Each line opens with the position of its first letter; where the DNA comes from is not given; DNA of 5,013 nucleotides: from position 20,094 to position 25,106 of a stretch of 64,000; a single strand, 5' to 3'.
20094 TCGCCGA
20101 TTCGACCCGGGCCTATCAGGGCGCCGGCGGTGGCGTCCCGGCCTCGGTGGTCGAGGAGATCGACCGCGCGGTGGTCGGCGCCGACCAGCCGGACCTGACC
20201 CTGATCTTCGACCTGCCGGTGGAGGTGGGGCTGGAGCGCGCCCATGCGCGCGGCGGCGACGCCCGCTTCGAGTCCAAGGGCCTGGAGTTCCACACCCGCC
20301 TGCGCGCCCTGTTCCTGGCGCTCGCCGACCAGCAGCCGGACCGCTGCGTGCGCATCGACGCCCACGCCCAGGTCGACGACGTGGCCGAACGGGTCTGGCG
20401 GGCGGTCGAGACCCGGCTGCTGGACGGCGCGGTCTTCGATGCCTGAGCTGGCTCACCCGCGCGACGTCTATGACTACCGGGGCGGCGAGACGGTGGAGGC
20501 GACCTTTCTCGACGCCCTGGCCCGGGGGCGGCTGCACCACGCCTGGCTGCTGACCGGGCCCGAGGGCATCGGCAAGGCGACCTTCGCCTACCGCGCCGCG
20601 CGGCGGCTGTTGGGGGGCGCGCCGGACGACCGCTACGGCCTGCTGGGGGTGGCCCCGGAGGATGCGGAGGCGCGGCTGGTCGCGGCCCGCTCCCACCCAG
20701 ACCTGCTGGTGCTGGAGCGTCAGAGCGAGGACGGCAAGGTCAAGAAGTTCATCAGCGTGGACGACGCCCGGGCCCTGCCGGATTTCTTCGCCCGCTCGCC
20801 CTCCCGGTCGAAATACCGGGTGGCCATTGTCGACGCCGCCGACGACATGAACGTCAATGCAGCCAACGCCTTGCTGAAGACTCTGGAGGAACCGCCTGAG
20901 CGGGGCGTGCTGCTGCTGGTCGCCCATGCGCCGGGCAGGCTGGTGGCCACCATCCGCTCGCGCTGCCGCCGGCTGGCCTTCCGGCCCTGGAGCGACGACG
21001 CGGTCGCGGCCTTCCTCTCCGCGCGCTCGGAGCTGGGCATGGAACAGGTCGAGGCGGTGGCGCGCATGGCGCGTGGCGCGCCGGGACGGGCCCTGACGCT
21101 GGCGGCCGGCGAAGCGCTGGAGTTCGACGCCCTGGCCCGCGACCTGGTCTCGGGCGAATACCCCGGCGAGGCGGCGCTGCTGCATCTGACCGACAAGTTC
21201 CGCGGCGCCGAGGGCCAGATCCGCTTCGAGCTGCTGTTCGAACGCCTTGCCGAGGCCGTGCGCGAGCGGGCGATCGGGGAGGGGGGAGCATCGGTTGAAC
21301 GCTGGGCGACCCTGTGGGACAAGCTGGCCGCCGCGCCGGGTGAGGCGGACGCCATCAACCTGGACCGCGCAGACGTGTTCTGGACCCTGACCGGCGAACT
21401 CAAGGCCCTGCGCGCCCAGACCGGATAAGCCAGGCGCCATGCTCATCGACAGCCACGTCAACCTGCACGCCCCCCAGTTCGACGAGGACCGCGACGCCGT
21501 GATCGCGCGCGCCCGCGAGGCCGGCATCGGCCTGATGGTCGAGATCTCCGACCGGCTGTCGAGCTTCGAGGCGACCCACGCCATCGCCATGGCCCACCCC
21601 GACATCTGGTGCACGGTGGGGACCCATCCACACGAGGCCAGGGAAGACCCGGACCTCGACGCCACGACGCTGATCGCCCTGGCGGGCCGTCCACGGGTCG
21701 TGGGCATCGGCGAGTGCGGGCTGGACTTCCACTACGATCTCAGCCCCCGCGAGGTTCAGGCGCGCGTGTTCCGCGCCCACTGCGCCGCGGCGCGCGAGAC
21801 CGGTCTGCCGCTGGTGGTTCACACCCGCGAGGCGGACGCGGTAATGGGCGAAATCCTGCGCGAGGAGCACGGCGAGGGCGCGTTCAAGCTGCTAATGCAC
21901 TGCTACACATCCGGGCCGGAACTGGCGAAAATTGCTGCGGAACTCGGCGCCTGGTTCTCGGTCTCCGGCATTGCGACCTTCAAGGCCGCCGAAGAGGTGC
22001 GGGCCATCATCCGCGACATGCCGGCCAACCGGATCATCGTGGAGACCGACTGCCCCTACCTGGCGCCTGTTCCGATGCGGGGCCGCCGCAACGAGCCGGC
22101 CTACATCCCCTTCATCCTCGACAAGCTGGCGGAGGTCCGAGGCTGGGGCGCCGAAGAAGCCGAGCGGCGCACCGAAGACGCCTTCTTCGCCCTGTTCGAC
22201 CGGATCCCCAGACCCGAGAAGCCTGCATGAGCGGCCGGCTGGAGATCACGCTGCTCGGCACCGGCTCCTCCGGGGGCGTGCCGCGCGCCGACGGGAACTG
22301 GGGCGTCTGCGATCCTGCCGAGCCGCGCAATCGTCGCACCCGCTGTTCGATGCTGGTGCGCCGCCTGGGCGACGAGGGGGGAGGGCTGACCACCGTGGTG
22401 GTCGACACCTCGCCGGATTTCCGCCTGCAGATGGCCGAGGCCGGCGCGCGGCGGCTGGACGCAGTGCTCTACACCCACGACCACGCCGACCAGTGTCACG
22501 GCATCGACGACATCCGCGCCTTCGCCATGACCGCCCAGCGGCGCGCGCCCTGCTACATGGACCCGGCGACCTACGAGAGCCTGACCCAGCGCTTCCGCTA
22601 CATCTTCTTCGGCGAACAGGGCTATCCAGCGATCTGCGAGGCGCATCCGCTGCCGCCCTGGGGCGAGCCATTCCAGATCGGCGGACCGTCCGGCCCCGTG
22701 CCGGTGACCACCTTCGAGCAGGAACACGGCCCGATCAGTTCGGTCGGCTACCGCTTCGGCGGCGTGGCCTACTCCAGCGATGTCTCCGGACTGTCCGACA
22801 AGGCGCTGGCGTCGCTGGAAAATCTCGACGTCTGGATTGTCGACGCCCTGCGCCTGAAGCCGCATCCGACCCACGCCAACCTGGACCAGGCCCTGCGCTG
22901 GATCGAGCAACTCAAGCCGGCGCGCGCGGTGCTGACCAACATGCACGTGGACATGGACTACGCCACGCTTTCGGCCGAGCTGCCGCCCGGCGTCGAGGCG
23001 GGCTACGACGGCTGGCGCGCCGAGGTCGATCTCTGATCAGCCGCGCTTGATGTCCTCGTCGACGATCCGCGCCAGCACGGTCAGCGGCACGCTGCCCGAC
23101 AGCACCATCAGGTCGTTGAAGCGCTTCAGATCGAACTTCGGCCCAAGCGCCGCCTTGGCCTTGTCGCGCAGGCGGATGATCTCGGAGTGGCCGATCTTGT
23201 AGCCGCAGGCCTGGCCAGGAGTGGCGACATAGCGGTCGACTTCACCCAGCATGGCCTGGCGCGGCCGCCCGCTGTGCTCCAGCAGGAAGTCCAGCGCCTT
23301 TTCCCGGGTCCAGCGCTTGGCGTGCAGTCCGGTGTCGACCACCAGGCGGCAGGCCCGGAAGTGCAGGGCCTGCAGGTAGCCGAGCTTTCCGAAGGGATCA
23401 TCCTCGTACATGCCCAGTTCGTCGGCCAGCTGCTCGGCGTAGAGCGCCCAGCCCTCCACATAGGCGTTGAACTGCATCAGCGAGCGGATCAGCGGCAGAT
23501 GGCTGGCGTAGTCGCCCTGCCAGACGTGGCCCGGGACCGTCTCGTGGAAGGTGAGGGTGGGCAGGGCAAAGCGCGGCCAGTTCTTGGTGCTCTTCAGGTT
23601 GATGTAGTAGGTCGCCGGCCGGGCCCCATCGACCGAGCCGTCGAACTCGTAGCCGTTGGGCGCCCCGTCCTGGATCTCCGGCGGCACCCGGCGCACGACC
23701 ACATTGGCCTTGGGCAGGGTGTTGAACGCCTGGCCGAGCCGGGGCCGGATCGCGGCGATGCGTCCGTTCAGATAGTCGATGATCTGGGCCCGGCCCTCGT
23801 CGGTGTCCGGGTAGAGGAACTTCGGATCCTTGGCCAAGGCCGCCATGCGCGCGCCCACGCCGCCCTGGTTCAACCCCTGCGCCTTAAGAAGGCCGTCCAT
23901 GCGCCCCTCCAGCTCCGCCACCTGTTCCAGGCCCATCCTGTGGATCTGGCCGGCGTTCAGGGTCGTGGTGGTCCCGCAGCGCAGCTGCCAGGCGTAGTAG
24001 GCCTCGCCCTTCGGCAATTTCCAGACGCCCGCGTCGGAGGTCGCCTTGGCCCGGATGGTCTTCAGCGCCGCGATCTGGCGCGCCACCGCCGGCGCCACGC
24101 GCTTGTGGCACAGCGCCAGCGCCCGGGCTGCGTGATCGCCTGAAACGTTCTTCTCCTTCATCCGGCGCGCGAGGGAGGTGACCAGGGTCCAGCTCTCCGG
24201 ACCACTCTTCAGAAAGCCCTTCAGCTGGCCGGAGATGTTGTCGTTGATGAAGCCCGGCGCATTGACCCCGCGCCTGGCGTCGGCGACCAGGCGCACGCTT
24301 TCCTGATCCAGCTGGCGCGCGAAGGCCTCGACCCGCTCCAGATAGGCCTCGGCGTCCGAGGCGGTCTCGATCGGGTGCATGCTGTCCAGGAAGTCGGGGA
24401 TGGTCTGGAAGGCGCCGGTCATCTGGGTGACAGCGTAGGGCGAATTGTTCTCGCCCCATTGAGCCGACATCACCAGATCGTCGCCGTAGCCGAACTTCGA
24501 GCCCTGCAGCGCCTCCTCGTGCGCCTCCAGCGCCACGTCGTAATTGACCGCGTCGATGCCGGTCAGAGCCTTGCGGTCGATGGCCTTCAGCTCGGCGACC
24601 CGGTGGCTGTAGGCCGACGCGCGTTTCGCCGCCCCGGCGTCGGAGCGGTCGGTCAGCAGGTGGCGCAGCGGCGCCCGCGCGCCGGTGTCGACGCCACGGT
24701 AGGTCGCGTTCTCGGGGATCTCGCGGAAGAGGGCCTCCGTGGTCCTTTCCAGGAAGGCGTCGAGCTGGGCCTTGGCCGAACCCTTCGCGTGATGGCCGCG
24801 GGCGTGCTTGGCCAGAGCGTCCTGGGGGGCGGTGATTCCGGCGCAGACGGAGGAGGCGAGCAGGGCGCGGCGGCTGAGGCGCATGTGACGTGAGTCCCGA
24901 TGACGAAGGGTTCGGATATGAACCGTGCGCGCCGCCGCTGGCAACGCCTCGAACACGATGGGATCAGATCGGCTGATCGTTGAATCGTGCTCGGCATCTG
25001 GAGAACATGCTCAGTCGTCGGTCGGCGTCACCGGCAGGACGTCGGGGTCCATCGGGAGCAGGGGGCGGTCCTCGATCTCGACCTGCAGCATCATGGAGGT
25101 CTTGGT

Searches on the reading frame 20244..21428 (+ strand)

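Call 13: search_protein_families(library=pfam, proteins=[window:20244-21428:+], max_evalue=0.01)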
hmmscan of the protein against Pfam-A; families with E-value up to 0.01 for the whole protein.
window:20244-21428:+ (394 aa): 2 families
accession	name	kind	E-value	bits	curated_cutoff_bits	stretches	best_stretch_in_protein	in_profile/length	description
PF13177.12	DNA_pol3_delta2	-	8.1e-37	127.1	27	1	86-248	7-159/161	DNA polymerase III, delta subunit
PF00004.35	AAA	-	0.0029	18.5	21.2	0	102-245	2-127/131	ATPase family associated with various cellular activities (AAA)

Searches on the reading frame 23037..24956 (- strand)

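Call 75: search_protein_families(library=pfam, proteins=[window:23037-24956:-], max_evalue=0.00001)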
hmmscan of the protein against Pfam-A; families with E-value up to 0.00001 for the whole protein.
window:23037-24956:- (639 aa): 1 family
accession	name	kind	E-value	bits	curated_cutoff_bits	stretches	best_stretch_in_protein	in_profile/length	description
PF05960.17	DUF885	-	5.9e-155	518.3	32.4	1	81-631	1-531/532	Bacterial protein of unknown function (DUF885)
